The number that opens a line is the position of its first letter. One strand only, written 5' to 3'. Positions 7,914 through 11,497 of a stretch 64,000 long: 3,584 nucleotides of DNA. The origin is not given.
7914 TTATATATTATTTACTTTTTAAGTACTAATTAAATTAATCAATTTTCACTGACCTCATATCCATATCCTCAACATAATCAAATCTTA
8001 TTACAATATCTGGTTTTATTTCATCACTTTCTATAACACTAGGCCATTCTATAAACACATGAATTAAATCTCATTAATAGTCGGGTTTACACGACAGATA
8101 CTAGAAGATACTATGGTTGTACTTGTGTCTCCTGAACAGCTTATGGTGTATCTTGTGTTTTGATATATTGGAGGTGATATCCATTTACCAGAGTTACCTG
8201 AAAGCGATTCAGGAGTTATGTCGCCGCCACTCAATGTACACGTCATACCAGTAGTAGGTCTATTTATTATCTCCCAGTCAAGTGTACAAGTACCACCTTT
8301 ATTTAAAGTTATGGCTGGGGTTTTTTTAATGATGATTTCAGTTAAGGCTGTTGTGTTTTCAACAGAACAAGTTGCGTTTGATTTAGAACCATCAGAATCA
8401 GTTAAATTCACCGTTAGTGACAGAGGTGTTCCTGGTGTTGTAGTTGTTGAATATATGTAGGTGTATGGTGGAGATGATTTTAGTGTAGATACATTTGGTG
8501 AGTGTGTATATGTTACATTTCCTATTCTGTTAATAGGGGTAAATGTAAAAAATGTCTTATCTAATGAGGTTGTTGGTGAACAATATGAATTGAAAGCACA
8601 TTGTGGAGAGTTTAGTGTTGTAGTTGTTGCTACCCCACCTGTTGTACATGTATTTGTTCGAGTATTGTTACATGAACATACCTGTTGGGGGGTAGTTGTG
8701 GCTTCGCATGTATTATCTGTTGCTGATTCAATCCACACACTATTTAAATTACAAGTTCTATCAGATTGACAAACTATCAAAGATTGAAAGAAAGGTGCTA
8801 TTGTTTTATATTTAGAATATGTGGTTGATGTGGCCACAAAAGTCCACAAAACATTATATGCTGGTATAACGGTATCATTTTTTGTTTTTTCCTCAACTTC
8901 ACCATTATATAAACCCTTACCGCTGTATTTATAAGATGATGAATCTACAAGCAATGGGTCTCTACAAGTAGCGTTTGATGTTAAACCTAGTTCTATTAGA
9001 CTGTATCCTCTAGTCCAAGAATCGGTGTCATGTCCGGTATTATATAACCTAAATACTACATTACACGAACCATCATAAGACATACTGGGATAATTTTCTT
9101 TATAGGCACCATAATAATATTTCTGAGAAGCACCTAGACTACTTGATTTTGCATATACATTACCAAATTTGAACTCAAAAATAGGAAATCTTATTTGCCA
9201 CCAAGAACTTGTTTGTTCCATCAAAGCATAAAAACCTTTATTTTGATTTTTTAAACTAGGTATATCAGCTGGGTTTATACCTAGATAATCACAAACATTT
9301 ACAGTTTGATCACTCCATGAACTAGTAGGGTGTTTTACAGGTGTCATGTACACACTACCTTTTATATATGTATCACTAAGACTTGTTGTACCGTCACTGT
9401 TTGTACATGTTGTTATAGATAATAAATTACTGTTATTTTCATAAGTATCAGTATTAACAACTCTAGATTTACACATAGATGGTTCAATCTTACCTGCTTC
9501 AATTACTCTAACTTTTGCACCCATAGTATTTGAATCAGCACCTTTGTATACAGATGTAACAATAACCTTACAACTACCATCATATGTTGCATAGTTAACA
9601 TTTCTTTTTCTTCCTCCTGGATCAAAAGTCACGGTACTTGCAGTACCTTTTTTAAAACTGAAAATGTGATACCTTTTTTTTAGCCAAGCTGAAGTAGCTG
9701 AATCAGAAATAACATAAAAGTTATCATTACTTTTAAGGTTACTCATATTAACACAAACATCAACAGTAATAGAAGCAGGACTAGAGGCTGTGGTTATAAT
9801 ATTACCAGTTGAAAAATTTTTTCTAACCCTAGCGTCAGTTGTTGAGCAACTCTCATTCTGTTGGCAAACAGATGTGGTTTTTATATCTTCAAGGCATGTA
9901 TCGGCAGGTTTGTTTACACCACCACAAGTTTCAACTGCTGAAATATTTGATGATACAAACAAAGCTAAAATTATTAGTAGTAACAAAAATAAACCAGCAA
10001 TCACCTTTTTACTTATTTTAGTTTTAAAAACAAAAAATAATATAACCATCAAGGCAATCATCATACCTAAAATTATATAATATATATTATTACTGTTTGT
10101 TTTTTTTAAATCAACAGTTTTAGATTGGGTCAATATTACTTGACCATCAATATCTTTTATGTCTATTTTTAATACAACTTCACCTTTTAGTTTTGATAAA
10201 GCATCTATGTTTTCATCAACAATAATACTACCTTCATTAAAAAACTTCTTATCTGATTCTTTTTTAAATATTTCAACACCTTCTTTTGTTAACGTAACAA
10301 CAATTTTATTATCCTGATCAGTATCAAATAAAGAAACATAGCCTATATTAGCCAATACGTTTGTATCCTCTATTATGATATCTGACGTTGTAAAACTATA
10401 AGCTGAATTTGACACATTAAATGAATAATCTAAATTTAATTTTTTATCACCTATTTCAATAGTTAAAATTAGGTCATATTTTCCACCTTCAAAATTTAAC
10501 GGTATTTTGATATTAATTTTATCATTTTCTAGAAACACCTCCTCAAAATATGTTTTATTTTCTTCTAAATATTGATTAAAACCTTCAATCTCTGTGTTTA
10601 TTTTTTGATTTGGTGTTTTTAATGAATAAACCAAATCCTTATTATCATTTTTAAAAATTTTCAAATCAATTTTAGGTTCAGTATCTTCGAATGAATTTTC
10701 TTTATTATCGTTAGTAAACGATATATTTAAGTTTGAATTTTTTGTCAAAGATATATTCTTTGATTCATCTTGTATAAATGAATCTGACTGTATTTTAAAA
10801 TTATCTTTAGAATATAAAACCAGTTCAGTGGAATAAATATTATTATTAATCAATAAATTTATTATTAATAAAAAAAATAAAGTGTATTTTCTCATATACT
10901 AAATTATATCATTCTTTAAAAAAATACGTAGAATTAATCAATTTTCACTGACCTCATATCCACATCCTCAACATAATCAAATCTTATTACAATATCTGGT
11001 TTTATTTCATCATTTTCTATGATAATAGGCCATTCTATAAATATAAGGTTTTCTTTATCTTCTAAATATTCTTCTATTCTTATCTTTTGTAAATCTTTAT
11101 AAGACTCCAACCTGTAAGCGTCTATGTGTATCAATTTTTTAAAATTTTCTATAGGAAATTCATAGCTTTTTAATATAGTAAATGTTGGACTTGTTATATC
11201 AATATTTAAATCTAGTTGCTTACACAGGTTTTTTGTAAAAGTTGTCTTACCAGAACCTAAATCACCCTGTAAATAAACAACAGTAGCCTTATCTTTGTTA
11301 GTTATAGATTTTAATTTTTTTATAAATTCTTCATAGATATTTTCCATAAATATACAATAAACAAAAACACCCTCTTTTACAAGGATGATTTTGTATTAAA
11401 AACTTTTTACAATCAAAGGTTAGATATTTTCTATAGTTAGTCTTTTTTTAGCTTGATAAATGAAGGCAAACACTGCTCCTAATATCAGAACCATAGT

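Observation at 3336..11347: Tandem array of three giant paralogous surface proteins generated by segmental duplication next to tsaE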

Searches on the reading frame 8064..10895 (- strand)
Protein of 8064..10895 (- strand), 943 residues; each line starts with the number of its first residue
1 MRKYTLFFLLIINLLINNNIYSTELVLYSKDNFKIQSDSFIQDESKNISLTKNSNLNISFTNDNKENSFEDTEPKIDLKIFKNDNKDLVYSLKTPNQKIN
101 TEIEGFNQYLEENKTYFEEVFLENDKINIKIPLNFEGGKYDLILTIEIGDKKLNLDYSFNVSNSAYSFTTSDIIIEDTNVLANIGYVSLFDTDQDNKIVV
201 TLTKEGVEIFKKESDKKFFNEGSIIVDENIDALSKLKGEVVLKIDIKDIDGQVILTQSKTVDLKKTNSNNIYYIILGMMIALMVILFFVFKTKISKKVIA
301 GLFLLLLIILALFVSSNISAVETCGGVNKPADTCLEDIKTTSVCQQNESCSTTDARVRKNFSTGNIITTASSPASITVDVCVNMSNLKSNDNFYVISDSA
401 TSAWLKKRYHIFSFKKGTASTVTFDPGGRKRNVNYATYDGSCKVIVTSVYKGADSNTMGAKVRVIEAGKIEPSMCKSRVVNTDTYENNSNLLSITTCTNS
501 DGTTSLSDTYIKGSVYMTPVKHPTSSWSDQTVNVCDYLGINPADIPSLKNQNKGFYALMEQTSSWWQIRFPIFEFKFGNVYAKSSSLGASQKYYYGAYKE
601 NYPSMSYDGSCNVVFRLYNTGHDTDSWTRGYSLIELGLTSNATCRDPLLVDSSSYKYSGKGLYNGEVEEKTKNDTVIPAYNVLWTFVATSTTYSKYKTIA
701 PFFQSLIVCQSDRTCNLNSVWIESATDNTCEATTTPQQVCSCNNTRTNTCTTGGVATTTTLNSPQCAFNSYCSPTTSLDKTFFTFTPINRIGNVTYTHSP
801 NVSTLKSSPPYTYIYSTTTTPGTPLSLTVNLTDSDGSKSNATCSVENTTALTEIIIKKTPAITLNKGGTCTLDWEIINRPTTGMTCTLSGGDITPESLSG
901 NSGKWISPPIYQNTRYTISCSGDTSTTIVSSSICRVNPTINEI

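Call 10: search_protein_families(library=pfam, proteins=[window:8064-10895:-], max_evalue=0.01)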
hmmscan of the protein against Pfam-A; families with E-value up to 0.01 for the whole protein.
window:8064-10895:- (943 aa): 0 families

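Call 15: find_homologous_proteins(query=window:8064-10895:-)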
Query window:8064-10895:- (943 aa): 9 proteins with E <= 0.001 among 8000 candidates.
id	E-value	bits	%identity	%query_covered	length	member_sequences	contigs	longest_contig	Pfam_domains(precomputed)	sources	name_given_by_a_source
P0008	0.0e+0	2101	100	100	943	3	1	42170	-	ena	-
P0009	2.3e-232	792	44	100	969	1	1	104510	-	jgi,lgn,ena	-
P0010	4.4e-222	758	49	81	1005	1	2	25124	-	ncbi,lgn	-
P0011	9.9e-178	611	44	77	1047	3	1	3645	-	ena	-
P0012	1.6e-175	604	40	84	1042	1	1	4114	-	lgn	-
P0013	4.5e-168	579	38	100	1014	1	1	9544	-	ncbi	-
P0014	6.2e-167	576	42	80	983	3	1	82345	-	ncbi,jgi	ncbi:MAG: hypothetical protein RLZZ517_166 [Candidatus Parcubacteria bacterium]|jgi:hypothetical pro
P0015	5.7e-166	572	38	90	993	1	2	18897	-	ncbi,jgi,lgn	jgi:hypothetical protein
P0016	9.8e-83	297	31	77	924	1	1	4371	-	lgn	-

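Call 17: find_encoding_contigs(protein=P0009, flank=8000, max_places=2)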
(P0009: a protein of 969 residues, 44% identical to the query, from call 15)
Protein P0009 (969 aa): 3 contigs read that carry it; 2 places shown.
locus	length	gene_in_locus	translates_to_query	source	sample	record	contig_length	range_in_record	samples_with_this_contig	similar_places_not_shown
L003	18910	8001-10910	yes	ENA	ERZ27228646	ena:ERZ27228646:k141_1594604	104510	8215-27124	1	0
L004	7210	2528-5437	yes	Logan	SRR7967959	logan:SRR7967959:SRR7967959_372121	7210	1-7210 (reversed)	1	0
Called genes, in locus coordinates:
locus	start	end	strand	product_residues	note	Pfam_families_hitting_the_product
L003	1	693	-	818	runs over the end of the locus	PF00912:Transgly, PF00905:Transpeptidase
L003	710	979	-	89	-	-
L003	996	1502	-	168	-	PF02075:RuvC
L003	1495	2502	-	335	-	PF06068:TIP49 (faint), PF01078:Mg_chelatase (faint), PF05496:RuvB_N, PF00004:AAA, PF07728:AAA_5, PF17864:AAA_lid_4, PF05491:WHD_RuvB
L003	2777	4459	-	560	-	PF05157:MshEN (weak), PF00437:T2SSE, PF20720:nSTAND3 (weak)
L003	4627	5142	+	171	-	-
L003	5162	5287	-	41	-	-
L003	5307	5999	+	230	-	-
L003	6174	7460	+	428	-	-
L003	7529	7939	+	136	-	PF02367:TsaE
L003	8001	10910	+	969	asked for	-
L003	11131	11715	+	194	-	-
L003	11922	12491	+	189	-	-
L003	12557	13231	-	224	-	PF03167:UDG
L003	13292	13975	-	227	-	-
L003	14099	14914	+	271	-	PF07963:N_methyl (weak), PF13385:Laminin_G_3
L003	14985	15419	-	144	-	-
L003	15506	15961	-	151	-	-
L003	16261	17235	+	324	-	-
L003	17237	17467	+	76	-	PF20293:MC6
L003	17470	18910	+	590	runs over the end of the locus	PF10088:DUF2326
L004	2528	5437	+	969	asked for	-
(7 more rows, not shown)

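Call 18: find_encoding_contigs(protein=P0014, flank=8000, max_places=2)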
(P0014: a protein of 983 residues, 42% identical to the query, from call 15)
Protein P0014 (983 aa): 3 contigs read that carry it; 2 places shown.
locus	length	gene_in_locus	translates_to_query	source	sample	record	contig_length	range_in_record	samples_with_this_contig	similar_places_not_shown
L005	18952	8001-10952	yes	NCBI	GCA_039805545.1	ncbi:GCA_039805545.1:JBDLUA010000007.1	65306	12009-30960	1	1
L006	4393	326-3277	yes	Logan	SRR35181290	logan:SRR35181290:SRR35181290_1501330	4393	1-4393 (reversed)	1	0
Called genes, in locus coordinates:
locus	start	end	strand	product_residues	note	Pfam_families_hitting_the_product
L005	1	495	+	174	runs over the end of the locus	-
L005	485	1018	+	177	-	-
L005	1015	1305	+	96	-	-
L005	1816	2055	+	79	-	-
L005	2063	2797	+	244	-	PF00849:PseudoU_synth_2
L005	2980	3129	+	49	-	-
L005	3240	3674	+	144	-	PF01245:Ribosomal_L19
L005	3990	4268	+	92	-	-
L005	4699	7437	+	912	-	PF26449:DUF8128, PF01935:DUF87 (weak), PF12696:TraG-D_C (weak)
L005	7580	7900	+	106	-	PF00076:RRM_1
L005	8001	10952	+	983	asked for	-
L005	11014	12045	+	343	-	PF11141:DUF2914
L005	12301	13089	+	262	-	PF04402:SIMPL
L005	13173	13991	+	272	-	PF00763:THF_DHG_CYH, PF02882:THF_DHG_CYH_C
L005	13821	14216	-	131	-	-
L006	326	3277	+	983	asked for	-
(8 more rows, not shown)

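Call 19: find_encoding_contigs(protein=P0010, flank=8000, max_places=2)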
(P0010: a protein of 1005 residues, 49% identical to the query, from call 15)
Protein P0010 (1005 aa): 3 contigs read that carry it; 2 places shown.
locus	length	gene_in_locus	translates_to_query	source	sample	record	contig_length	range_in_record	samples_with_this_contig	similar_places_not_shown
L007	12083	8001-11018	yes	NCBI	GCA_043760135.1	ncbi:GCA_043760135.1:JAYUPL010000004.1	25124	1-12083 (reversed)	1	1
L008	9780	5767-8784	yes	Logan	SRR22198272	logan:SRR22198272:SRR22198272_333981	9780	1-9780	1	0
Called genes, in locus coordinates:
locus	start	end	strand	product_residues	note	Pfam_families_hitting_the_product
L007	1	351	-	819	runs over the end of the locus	PF00912:Transgly, PF00905:Transpeptidase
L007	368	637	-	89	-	-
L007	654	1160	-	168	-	PF02075:RuvC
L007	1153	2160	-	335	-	PF06068:TIP49 (faint), PF01078:Mg_chelatase (faint), PF05496:RuvB_N, PF00004:AAA, PF07728:AAA_5, PF17864:AAA_lid_4, PF05491:WHD_RuvB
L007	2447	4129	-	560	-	PF05157:MshEN (weak), PF20720:nSTAND3 (faint), PF00437:T2SSE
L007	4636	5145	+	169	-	-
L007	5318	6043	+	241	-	-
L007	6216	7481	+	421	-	-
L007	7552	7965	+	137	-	PF02367:TsaE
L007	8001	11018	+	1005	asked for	-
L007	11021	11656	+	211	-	-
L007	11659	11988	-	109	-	PF03167:UDG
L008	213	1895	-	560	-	PF05157:MshEN (weak), PF20720:nSTAND3 (faint), PF00437:T2SSE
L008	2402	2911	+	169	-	-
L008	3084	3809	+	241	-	-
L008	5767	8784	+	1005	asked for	-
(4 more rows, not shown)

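Call 20: find_encoding_contigs(protein=P0008, flank=10000, max_places=5)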
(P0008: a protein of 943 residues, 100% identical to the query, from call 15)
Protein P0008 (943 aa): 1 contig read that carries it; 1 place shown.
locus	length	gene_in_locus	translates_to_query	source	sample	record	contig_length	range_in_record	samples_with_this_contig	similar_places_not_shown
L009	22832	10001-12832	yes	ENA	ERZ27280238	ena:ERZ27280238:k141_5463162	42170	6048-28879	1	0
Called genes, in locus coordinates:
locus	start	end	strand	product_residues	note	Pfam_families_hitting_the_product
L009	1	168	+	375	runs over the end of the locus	PF00712:DNA_pol3_beta, PF02767:DNA_pol3_beta_2, PF02768:DNA_pol3_beta_3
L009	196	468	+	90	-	-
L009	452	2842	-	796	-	PF00912:Transgly, PF00905:Transpeptidase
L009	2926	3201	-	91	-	-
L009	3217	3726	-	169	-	PF02075:RuvC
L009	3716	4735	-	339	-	PF05496:RuvB_N, PF06068:TIP49 (faint), PF01078:Mg_chelatase (faint), PF00004:AAA, PF07728:AAA_5, PF17864:AAA_lid_4, PF05491:WHD_RuvB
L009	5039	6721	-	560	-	PF05157:MshEN (weak), PF00437:T2SSE, PF20720:nSTAND3 (weak)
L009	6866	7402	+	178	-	-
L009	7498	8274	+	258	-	-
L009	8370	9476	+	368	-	-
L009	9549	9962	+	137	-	PF02367:TsaE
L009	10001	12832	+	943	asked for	-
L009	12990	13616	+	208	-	-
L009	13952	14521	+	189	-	-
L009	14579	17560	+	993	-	-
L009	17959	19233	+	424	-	-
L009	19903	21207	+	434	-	PF00675:Peptidase_M16, PF05193:Peptidase_M16_C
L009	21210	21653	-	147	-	PF01668:SmpB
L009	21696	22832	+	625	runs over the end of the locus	PF06480:FtsH_ext (faint), PF00004:AAA, PF07728:AAA_5 (faint), PF23902:AAA_lid_PRS2_C (faint), PF17862:AAA_lid_3, PF01434:Peptidase_M41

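Call 86: search_protein_families(library=ncbifam, proteins=[window:8064-10895:-], max_evalue=0.01)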
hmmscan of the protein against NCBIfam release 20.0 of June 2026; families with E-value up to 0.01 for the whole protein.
window:8064-10895:- (943 aa): 0 families

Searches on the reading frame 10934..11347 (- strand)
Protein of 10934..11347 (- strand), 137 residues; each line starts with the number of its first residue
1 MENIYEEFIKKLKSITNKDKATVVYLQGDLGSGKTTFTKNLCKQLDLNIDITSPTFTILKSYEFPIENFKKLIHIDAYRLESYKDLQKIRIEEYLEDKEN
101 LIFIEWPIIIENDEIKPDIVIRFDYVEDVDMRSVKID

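Call 10: search_protein_families(library=pfam, proteins=[window:10934-11347:-], max_evalue=0.01)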
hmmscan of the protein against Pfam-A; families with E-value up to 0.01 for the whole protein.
window:10934-11347:- (137 aa): 5 families
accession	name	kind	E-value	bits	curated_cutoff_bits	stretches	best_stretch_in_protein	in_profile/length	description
PF02367.23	TsaE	-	7.4e-31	107.2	26.6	1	6-124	8-119/128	Threonylcarbamoyl adenosine biosynthesis protein TsaE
PF07693.20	KAP_NTPase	-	0.00061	19.6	20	1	3-81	3-62/293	KAP family P-loop domain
PF01637.24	ATPase_2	-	0.0014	19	33.2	1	7-47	6-46/225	ATPase domain predominantly from Archaea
PF25199.1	nSTAND_NTPase5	-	0.0023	18.2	34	1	5-45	25-65/145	Novel STAND NTPase 5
PF13401.12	AAA_22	-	0.0093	16.7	27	0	20-69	4-54/130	AAA domain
